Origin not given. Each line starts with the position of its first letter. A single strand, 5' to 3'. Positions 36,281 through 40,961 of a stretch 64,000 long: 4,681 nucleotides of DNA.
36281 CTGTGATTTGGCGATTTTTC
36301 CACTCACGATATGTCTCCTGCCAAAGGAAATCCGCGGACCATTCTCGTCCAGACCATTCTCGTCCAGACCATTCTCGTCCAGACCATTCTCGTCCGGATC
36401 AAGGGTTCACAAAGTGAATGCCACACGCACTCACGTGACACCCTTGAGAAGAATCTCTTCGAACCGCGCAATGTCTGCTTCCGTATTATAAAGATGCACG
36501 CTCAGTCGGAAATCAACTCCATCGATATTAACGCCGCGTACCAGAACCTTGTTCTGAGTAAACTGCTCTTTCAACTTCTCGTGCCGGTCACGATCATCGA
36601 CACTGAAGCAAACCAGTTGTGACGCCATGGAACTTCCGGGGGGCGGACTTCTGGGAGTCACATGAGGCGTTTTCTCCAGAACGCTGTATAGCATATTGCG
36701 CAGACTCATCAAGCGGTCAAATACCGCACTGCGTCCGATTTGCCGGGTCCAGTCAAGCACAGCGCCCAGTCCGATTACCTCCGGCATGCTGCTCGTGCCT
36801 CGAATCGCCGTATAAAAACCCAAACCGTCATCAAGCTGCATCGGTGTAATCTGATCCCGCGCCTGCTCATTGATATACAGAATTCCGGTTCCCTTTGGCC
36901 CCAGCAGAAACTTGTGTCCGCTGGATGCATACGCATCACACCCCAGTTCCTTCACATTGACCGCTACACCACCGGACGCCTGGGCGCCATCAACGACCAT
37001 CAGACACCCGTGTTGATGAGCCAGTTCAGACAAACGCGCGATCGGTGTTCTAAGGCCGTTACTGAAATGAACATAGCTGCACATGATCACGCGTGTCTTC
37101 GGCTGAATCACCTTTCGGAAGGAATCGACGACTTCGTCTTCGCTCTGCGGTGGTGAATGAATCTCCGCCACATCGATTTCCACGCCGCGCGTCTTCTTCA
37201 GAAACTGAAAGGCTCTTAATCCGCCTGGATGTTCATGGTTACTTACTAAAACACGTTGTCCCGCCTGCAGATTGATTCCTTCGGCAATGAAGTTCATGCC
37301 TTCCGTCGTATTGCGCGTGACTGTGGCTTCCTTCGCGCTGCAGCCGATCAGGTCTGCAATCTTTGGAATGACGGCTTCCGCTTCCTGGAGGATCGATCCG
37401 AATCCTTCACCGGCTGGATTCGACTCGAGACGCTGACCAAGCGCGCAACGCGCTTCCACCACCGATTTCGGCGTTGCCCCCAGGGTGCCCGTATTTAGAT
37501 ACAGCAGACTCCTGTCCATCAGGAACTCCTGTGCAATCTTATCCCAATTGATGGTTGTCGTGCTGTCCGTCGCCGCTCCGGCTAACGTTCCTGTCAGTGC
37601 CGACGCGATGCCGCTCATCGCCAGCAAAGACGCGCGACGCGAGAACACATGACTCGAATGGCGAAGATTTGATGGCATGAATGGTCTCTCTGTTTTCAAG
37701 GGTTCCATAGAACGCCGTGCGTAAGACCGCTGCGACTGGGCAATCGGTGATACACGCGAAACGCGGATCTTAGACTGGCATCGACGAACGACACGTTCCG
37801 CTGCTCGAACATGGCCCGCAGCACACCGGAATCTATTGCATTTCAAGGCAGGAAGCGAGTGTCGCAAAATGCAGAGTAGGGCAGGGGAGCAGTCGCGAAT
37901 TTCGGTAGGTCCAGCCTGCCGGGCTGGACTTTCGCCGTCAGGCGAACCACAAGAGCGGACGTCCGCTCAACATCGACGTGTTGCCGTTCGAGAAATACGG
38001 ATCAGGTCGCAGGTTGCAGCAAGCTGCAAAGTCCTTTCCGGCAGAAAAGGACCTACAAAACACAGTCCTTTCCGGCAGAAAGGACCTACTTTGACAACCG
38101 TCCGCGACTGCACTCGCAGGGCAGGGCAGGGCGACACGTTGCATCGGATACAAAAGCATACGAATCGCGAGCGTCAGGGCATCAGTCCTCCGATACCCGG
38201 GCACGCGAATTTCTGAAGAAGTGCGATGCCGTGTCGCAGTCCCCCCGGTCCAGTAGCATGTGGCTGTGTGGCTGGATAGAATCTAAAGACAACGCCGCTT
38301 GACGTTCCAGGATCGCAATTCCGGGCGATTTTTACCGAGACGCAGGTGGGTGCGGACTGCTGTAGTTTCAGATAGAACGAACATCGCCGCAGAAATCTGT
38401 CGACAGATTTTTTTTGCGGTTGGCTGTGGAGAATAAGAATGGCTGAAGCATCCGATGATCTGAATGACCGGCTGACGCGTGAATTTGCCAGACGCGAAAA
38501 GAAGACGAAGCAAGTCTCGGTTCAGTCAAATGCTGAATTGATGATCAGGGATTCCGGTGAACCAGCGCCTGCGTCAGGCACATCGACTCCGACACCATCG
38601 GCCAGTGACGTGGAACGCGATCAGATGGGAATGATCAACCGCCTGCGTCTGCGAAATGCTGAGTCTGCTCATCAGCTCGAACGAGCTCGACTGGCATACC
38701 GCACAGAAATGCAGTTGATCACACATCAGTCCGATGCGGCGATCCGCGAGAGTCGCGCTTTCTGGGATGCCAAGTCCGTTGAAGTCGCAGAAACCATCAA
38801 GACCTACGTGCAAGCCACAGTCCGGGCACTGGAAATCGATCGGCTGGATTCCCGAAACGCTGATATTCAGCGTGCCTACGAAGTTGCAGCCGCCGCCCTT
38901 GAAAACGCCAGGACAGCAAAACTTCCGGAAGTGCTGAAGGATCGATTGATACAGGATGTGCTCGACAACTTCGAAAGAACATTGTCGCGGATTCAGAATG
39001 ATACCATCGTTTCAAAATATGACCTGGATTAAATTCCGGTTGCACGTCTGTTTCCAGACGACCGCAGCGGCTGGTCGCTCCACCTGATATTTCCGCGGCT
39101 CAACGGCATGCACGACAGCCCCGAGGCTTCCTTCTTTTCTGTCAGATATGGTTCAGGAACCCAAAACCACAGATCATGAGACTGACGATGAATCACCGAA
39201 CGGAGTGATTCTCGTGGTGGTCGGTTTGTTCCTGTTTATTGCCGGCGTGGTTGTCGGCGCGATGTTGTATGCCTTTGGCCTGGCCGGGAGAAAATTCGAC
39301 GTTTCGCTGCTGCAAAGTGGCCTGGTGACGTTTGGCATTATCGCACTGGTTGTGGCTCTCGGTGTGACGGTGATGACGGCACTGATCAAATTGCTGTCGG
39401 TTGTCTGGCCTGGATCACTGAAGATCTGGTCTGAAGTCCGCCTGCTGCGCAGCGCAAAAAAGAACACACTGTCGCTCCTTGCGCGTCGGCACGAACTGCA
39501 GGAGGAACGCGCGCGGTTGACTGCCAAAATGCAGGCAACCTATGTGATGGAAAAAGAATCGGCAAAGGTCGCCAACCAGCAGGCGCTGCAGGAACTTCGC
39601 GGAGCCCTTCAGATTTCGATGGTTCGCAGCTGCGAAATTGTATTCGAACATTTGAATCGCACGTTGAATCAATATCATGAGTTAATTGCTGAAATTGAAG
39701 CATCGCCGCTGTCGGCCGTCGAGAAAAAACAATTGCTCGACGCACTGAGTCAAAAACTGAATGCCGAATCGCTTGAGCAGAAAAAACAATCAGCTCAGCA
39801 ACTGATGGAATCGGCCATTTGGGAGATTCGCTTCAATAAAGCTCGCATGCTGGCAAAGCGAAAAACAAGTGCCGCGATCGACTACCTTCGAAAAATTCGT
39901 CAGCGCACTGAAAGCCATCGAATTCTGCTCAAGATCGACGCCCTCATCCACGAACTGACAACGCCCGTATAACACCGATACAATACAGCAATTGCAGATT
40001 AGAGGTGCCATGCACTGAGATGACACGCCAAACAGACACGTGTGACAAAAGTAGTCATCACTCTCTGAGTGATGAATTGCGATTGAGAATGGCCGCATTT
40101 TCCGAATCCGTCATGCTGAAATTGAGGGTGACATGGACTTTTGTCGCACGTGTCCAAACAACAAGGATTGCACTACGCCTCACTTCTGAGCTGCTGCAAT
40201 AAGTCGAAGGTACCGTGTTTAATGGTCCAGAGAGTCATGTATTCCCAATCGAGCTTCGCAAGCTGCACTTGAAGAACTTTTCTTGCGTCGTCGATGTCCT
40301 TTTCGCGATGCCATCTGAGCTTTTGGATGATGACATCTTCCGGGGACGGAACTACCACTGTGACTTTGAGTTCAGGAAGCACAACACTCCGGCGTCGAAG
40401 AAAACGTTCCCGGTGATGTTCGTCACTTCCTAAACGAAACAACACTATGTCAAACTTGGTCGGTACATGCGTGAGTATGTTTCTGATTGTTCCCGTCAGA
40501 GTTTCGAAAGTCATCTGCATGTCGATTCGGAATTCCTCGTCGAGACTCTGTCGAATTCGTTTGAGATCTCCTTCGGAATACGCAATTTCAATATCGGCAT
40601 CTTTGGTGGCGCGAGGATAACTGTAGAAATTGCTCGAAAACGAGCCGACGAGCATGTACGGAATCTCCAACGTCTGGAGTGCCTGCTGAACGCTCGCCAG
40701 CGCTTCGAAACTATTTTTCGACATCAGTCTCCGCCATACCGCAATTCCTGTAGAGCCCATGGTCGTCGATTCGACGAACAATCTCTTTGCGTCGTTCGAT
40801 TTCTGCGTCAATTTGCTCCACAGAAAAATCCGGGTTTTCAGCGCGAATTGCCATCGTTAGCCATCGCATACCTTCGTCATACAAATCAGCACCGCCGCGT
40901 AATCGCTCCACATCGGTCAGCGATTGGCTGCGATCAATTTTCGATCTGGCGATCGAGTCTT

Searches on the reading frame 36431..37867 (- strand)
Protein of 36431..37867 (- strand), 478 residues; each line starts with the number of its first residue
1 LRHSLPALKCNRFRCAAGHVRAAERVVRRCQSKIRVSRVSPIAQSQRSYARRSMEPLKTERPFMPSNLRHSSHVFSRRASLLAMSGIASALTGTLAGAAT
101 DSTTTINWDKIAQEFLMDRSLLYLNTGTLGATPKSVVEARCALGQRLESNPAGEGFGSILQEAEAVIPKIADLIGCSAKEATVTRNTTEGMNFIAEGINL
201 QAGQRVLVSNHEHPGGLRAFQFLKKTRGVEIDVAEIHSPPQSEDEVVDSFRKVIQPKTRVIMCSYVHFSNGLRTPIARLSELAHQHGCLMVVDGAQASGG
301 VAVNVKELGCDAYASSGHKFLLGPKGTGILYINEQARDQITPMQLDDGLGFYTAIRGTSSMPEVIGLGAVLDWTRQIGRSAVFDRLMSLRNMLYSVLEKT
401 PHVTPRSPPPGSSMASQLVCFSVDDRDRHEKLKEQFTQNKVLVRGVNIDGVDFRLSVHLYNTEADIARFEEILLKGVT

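Call 62: search_protein_families(library=pfam, proteins=[window:36431-37867:-], max_evalue=0.001)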
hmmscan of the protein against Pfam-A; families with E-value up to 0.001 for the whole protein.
window:36431-37867:- (478 aa): 3 families
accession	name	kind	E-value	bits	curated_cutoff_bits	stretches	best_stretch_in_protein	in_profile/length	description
PF00266.25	Aminotran_5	-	9.7e-50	170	21.5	1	159-469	41-371/371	Aminotransferase class-V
PF01053.26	Cys_Met_Meta_PP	-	1.7e-07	30.6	27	1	200-325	88-204/381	Cys/Met metabolism PLP-dependent enzyme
PF01041.23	DegT_DnrJ_EryC1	-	0.00045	20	19.8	1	170-300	33-152/360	DegT/DnrJ/EryC1/StrS aminotransferase family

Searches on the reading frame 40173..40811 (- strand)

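Call 62: search_protein_families(library=pfam, proteins=[window:40173-40811:-], max_evalue=0.001)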
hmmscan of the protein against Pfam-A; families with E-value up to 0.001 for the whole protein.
window:40173-40811:- (212 aa): 1 family
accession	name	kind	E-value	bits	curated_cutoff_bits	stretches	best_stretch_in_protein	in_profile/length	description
PF19502.5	DUF6036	-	4.4e-06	27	23.6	1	47-193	19-130/164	Nucleotidyltransferase of unknown function (DUF6036)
